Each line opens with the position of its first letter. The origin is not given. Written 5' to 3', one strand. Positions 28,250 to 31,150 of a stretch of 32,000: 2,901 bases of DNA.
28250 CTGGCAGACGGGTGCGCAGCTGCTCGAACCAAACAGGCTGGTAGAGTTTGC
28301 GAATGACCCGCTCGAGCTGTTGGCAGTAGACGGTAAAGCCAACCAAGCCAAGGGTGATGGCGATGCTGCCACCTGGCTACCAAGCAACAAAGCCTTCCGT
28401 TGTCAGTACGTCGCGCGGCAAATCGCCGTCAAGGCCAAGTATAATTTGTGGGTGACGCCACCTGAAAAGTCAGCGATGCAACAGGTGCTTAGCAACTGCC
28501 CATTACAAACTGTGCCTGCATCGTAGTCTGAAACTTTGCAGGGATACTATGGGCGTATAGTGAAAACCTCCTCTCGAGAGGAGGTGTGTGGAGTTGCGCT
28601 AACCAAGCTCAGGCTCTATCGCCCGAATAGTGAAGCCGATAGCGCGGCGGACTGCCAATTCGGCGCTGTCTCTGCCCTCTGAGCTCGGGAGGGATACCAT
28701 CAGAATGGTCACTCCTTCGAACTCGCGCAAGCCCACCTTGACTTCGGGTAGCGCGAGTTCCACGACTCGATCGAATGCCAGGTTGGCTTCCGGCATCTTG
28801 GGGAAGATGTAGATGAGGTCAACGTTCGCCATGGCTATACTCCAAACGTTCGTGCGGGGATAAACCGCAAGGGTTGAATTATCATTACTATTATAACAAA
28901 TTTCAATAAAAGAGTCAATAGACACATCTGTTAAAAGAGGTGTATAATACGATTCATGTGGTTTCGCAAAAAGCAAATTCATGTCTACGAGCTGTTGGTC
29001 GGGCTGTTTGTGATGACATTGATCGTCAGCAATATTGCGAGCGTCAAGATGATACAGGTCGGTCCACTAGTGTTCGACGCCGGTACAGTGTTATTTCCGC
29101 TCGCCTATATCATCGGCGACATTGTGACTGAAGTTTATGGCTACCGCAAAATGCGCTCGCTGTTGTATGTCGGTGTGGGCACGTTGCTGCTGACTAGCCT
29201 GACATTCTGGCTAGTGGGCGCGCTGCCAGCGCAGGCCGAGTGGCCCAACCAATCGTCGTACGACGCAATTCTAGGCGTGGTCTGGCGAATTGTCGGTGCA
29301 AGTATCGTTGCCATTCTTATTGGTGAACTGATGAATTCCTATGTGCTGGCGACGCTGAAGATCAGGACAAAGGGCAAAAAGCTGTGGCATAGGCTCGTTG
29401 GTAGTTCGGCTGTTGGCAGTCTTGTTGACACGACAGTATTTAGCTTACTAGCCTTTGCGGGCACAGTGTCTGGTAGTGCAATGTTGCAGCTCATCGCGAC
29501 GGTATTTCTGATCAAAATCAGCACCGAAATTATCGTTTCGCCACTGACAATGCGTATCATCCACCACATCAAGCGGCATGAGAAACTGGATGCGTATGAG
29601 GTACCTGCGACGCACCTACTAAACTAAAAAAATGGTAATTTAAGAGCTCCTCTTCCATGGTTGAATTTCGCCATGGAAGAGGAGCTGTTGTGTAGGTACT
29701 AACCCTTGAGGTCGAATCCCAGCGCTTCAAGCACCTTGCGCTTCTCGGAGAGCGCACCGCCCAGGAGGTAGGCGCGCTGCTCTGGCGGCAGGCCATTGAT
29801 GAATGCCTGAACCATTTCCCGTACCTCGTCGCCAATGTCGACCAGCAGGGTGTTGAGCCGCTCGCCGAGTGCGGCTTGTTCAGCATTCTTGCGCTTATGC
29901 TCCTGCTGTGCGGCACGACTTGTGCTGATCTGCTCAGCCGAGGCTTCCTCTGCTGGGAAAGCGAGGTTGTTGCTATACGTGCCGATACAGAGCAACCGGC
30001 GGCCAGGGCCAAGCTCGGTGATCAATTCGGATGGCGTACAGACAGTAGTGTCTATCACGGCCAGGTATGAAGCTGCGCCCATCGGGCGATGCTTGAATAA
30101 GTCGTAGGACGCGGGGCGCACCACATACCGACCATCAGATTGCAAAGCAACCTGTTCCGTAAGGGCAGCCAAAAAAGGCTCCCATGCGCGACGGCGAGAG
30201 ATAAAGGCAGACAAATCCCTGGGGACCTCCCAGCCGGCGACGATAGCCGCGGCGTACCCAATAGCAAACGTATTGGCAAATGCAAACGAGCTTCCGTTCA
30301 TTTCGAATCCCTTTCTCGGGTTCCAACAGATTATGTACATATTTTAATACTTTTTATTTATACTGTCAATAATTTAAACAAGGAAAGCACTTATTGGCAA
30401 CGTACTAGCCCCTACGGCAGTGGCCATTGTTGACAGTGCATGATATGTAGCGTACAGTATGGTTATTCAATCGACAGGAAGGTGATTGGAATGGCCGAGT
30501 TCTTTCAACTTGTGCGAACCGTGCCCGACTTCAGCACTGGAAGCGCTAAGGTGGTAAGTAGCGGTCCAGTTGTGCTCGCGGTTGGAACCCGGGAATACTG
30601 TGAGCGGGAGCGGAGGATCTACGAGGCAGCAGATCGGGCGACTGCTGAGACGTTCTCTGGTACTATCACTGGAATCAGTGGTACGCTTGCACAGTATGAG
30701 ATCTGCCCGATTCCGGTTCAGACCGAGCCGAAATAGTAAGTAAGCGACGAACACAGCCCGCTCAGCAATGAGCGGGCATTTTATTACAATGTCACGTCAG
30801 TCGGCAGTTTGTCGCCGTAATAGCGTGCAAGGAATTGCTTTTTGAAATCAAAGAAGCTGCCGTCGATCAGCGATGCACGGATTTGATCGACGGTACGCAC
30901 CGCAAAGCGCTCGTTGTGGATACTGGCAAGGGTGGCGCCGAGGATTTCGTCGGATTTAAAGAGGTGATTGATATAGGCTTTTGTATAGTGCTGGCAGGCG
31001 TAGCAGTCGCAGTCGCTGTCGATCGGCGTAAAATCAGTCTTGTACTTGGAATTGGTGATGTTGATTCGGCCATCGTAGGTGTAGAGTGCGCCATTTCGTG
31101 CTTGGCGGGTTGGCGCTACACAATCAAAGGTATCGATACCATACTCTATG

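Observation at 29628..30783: Divergent two-gene high-GC module inserted between the queuosine-salvage partners yhhQ and tgt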

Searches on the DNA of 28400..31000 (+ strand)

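Call 61: search_rna_families(source=window, start=28400, end=31000, threshold=evalue, max_evalue=1)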
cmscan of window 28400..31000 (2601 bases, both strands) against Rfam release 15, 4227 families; matches with E-value up to 1: 2.
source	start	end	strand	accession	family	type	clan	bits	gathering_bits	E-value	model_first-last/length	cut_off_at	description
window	29489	29542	-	RF01122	sR39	Gene; snRNA; snoRNA; CD-box;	-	21.8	50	0.015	1-56/56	no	Small nucleolar RNA sR39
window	29639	29692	+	RF03222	mir-4900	Gene; miRNA;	-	20.3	60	0.72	1-75/75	no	mir-4900 microRNA precursor family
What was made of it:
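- Closest known: QPTR. Different: No preQ1 riboswitch was detected upstream of yhhQ (call 61).
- Tried and rejected: Rfam found no riboswitch or sRNA in 28400-31000 (call 61).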

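Call 86: search_dna_similar(query=window:29628-30783:+, collection=plasmids, mode=distant, max_evalue=0.001)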
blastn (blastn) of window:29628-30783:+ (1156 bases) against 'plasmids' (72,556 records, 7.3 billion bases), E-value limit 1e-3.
No match.

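Call 88: search_rna_families(sources=[L100, L105, L108], threshold=evalue, max_evalue=0.1)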
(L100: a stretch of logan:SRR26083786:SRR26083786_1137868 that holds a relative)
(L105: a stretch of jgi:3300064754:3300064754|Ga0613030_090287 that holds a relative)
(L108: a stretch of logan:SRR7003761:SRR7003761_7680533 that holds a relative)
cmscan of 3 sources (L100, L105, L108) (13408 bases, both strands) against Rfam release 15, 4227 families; matches with E-value up to 0.1: 7.
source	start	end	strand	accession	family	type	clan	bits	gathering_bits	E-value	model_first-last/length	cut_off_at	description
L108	3342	3428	+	RF00005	tRNA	Gene; tRNA;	CL00001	54.5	29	1.2e-09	1-71/71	no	tRNA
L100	4393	4477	-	RF00005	tRNA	Gene; tRNA;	CL00001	53.5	29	2.3e-09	1-71/71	no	tRNA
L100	1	57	+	RF00005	tRNA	Gene; tRNA;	CL00001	39.4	29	1.7e-05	17-71/71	5'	tRNA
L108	3377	3428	-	RF04351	Plastid-psbl-rps4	Cis-reg;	-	37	68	7.8e-05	1-53/53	no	Plastid-psbl-rps4 3UTR RNA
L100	4393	4442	+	RF04351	Plastid-psbl-rps4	Cis-reg;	-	35.2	68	0.00023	1-53/53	no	Plastid-psbl-rps4 3UTR RNA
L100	25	130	+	RF04157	MIR9486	Gene; miRNA;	-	30.6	100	0.0068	1-119/119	no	MIR9486 microRNA precursor family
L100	34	124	-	RF03723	MIR7125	Gene; miRNA;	-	28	100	0.016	1-107/107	no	MIR7125 microRNA precursor family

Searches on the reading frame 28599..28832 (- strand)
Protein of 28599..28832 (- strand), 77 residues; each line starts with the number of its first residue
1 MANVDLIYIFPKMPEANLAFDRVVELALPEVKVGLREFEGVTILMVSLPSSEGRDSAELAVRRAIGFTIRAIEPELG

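Call 6: search_protein_families(library=pfam, proteins=[window:28599-28832:-], max_evalue=1)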
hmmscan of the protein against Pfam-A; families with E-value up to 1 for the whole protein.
window:28599-28832:- (77 aa): 0 families

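Call 7: search_protein_families(library=ncbifam, proteins=[window:28599-28832:-], max_evalue=1)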
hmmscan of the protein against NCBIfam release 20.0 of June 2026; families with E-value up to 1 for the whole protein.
window:28599-28832:- (77 aa): 0 families

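Call 8: search_protein_families(library=padloc, proteins=[window:28599-28832:-], max_evalue=1)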
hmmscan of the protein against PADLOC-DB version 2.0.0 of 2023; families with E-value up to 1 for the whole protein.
window:28599-28832:- (77 aa): 0 families
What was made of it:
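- On Known anti-phage defence systems (PADLOC-DB 2.0): No hits for ORF200, ORF81 or orf77 (call 8).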

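Call 9: search_protein_families(library=phrogs, proteins=[window:28599-28832:-], max_evalue=1)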
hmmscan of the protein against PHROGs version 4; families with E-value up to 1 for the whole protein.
window:28599-28832:- (77 aa): 0 families

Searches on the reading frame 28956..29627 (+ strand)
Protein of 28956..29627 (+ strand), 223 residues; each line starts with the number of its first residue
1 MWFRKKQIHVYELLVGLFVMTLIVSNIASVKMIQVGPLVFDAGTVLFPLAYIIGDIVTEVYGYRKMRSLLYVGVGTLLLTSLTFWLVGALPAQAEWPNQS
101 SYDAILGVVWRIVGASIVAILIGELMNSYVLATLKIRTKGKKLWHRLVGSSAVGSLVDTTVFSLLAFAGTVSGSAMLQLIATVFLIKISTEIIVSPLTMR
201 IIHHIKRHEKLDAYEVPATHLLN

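Call 6: search_protein_families(library=pfam, proteins=[window:28956-29627:+], max_evalue=1)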
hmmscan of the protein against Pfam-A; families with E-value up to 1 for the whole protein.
window:28956-29627:+ (223 aa): 1 family
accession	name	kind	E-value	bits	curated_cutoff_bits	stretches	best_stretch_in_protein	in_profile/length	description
PF02592.20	Vut_1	-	5.5e-44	150.6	27.2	1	41-200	1-151/152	Putative vitamin uptake transporter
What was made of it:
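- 28956..29627 (+): yhhQ / QPTR (COG1738, Vut_1), preQ0/preQ1 transporter gene on the left flank. Pfam PF02592 5.5e-44 (call 6).
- Checked: yhhQ/QPTR at 28956-29627 (+), Pfam Vut_1 5.5e-44 (call 6).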

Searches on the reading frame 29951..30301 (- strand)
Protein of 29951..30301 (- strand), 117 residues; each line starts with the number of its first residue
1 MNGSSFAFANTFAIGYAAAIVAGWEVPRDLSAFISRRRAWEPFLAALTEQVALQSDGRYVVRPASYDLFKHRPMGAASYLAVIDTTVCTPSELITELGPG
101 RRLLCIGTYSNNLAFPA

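Call 77: search_solved_structures(query=A5, max_evalue=10, show_alignments=2)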
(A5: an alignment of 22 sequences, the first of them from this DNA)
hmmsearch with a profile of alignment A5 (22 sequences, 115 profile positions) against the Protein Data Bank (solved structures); distinct sequences matched with E-value up to 10: 5.
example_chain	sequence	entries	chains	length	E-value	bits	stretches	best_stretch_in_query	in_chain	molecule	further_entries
8j07_v1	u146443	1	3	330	0.89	12.8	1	35-79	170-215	Thioredoxin domain-containing protein 6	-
8bob_C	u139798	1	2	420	1.5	12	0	25-64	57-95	HTH-type transcriptional regulator MalT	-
6vzf_A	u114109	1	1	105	1.7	11.9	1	7-55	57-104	Autophagy-related protein 11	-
5h78_A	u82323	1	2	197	3.2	11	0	34-61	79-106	cAMP-dependent protein kinase type II-alpha regulatory subunit,DHR14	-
5cwh_A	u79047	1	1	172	7.8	9.7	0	34-61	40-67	Designed helical repeat protein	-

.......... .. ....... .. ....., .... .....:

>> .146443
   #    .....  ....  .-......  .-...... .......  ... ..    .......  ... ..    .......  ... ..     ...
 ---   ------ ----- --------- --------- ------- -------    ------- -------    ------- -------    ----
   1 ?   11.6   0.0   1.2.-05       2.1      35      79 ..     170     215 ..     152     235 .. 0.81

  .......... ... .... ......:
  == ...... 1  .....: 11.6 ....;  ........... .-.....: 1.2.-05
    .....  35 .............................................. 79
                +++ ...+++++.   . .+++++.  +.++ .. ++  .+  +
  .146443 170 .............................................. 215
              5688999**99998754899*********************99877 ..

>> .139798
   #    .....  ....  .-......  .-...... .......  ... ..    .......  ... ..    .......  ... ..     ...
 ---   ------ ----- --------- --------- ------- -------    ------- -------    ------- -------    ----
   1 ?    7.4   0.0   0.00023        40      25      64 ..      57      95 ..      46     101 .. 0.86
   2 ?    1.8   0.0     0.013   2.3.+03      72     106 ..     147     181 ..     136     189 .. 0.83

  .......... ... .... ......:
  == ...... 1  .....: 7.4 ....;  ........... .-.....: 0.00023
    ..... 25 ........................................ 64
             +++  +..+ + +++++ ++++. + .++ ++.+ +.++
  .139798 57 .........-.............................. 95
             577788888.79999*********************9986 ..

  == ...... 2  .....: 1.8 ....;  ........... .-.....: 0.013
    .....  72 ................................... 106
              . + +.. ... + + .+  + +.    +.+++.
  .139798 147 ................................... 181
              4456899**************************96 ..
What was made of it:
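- Tried and rejected: An NDK-like stretch in TXNDC6, E 0.89 (call 77).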
